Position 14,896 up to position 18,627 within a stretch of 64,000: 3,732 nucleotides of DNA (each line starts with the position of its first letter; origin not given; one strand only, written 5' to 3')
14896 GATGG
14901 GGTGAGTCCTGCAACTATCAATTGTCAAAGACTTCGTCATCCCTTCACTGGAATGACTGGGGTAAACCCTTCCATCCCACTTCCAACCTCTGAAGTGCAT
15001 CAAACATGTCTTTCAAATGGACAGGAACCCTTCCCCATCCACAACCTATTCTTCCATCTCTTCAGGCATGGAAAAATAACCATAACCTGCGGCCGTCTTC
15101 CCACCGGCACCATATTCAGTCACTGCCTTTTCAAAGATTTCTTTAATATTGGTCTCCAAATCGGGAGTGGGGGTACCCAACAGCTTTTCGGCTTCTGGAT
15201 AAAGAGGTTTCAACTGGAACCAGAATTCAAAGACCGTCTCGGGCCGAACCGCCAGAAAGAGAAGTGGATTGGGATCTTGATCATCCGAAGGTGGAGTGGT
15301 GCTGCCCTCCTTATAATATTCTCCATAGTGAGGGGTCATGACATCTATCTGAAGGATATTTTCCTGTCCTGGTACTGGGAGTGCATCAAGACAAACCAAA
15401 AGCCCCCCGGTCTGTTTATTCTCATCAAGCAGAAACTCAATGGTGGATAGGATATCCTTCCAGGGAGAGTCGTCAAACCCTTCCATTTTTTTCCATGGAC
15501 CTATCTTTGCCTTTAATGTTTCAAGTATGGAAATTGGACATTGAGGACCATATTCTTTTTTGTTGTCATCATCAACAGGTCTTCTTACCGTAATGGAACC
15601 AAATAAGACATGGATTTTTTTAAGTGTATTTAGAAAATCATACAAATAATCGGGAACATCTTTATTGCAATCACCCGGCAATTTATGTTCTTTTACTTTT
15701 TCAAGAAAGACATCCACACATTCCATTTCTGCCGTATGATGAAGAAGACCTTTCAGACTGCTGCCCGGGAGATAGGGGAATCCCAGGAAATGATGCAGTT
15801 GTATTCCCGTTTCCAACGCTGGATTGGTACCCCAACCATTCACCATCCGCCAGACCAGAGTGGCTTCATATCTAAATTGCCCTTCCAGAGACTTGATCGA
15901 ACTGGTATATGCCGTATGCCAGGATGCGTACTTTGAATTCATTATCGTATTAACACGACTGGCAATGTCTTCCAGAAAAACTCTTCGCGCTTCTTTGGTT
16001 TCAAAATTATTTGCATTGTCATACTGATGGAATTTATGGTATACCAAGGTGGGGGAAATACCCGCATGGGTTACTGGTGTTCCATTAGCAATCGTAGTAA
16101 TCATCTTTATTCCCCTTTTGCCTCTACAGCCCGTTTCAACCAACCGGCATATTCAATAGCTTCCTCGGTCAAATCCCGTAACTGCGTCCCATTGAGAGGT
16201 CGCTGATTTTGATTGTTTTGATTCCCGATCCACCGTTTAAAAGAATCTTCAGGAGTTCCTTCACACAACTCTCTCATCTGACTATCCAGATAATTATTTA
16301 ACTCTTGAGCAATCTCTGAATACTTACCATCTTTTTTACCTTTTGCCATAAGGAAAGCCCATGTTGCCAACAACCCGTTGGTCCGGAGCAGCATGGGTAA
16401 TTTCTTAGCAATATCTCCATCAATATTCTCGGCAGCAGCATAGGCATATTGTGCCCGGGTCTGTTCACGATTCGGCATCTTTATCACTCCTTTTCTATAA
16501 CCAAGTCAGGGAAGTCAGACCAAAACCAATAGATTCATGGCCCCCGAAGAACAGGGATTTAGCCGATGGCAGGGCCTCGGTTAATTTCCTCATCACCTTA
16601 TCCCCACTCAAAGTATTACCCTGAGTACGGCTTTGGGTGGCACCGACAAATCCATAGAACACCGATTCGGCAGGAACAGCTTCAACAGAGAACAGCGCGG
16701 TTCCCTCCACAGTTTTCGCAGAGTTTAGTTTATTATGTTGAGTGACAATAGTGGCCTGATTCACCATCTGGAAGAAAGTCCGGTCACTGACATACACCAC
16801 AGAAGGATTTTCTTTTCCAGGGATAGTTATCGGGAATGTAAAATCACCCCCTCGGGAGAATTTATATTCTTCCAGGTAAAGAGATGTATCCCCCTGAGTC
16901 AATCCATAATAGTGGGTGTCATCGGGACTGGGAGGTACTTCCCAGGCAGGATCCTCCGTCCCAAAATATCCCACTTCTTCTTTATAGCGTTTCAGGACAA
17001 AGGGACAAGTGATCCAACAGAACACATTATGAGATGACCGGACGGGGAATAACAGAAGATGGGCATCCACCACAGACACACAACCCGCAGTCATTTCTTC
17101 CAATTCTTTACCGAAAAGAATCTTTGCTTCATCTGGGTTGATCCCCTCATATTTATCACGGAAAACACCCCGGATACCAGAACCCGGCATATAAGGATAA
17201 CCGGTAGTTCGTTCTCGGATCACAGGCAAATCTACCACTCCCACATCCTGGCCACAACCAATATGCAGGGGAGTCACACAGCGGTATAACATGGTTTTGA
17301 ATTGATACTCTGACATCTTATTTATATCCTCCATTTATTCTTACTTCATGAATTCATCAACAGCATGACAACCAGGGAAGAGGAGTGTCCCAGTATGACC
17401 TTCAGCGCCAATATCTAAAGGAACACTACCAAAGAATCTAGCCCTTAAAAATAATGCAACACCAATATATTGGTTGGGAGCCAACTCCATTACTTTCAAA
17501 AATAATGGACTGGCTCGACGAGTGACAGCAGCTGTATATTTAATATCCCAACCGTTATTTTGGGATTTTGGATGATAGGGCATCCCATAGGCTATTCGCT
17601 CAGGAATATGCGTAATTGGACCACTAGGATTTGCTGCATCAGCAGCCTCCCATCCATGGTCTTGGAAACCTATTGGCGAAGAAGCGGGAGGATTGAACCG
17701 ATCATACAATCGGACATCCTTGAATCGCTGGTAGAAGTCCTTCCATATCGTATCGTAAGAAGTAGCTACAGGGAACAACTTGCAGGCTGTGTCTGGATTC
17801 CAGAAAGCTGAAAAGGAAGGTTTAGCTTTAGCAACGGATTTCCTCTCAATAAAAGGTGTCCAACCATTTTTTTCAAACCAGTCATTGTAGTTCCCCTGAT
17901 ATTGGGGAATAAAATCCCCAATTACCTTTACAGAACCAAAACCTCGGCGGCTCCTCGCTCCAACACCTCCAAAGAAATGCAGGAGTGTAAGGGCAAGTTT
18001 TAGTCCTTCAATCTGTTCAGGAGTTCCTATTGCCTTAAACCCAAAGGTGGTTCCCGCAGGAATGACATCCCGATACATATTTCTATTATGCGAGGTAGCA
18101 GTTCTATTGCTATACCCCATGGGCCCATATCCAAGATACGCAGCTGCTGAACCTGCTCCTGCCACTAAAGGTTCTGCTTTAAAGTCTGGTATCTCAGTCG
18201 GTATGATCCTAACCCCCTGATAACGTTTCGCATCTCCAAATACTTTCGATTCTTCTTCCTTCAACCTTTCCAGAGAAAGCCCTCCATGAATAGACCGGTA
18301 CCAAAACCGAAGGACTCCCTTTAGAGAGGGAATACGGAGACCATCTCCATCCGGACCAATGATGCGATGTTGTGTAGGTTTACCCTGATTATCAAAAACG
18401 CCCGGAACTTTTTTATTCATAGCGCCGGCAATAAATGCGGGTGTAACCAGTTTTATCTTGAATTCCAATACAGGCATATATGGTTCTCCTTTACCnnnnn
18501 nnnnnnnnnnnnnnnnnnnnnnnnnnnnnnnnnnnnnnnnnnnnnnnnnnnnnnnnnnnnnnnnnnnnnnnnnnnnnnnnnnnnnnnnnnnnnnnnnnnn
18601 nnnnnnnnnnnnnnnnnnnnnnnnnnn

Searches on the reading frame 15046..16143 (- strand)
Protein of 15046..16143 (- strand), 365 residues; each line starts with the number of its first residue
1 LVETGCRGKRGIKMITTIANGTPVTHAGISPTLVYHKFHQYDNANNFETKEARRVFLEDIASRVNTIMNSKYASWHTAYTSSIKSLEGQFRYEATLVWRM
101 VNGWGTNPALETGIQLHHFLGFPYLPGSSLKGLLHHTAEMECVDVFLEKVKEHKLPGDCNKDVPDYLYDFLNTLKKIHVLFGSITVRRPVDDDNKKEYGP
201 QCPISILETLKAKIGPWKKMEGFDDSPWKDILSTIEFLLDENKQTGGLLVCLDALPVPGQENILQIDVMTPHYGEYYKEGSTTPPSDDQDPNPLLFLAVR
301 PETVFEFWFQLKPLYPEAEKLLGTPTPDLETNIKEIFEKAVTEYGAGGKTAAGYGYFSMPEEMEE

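Call 4: search_protein_families(library=pfam, proteins=[window:15046-16143:-], max_evalue=0.1)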
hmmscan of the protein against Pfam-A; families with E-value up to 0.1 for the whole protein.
window:15046-16143:- (365 aa): 1 family
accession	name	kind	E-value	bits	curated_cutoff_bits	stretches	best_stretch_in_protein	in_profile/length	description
PF03787.20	RAMPs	-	1.6e-09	39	22.1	1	100-358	8-189/189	RAMP superfamily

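Call 5: search_protein_families(library=ncbifam, proteins=[window:15046-16143:-], max_evalue=0.1)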
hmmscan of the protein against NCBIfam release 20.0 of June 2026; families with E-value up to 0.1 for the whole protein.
window:15046-16143:- (365 aa): 3 families
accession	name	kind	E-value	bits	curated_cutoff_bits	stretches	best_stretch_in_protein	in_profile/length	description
TIGR01898.1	cas_TM1791_cmr6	equivalog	9.4e-39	133.6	51.1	1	99-357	8-194/195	type III-B CRISPR module RAMP protein Cmr6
TIGR01899.1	cas_TM1807_csm5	equivalog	0.047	13.2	38.3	0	115-137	102-124/364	type III-A CRISPR-associated RAMP protein Csm5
TIGR02580.1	cas_RAMP_Cmr4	equivalog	0.089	12.6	87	0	115-140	28-53/283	type III-B CRISPR module RAMP protein Cmr4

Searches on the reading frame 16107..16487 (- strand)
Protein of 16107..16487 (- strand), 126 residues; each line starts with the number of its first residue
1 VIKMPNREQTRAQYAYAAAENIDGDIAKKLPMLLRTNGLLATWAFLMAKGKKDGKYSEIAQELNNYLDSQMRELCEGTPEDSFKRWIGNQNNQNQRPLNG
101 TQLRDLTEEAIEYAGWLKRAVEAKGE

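Call 4: search_protein_families(library=pfam, proteins=[window:16107-16487:-], max_evalue=0.1)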
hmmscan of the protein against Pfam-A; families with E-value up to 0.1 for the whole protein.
window:16107-16487:- (126 aa): 1 family
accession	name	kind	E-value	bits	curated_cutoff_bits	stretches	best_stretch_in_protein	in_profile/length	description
PF09701.15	Cas_Cmr5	-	3.1e-16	60.1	21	1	7-123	1-118/119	CRISPR-associated protein (Cas_Cmr5)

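Call 5: search_protein_families(library=ncbifam, proteins=[window:16107-16487:-], max_evalue=0.1)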
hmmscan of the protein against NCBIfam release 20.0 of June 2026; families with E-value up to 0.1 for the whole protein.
window:16107-16487:- (126 aa): 1 family
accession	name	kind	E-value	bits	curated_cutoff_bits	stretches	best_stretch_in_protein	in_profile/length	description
TIGR01881.1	cas_Cmr5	equivalog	2.4e-08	34.4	27.9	1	27-123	35-138/143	type III-B CRISPR module-associated protein Cmr5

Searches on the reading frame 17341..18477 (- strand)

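Call 4: search_protein_families(library=pfam, proteins=[window:17341-18477:-], max_evalue=0.1)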
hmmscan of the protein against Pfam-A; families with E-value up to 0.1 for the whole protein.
window:17341-18477:- (378 aa): 1 family
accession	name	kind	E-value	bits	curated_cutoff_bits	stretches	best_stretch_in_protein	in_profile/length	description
PF03787.20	RAMPs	-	3.5e-18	67.2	22.1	1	7-184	1-189/189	RAMP superfamily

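Call 5: search_protein_families(library=ncbifam, proteins=[window:17341-18477:-], max_evalue=0.1)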
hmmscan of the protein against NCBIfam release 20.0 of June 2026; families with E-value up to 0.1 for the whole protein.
window:17341-18477:- (378 aa): 1 family
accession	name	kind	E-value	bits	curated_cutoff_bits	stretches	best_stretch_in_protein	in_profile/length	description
TIGR01894.1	cas_TM1795_cmr1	hypoth_equivalog_domain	8.1e-12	45.6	28.65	1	37-185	20-165/167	type III-B CRISPR module RAMP protein Cmr1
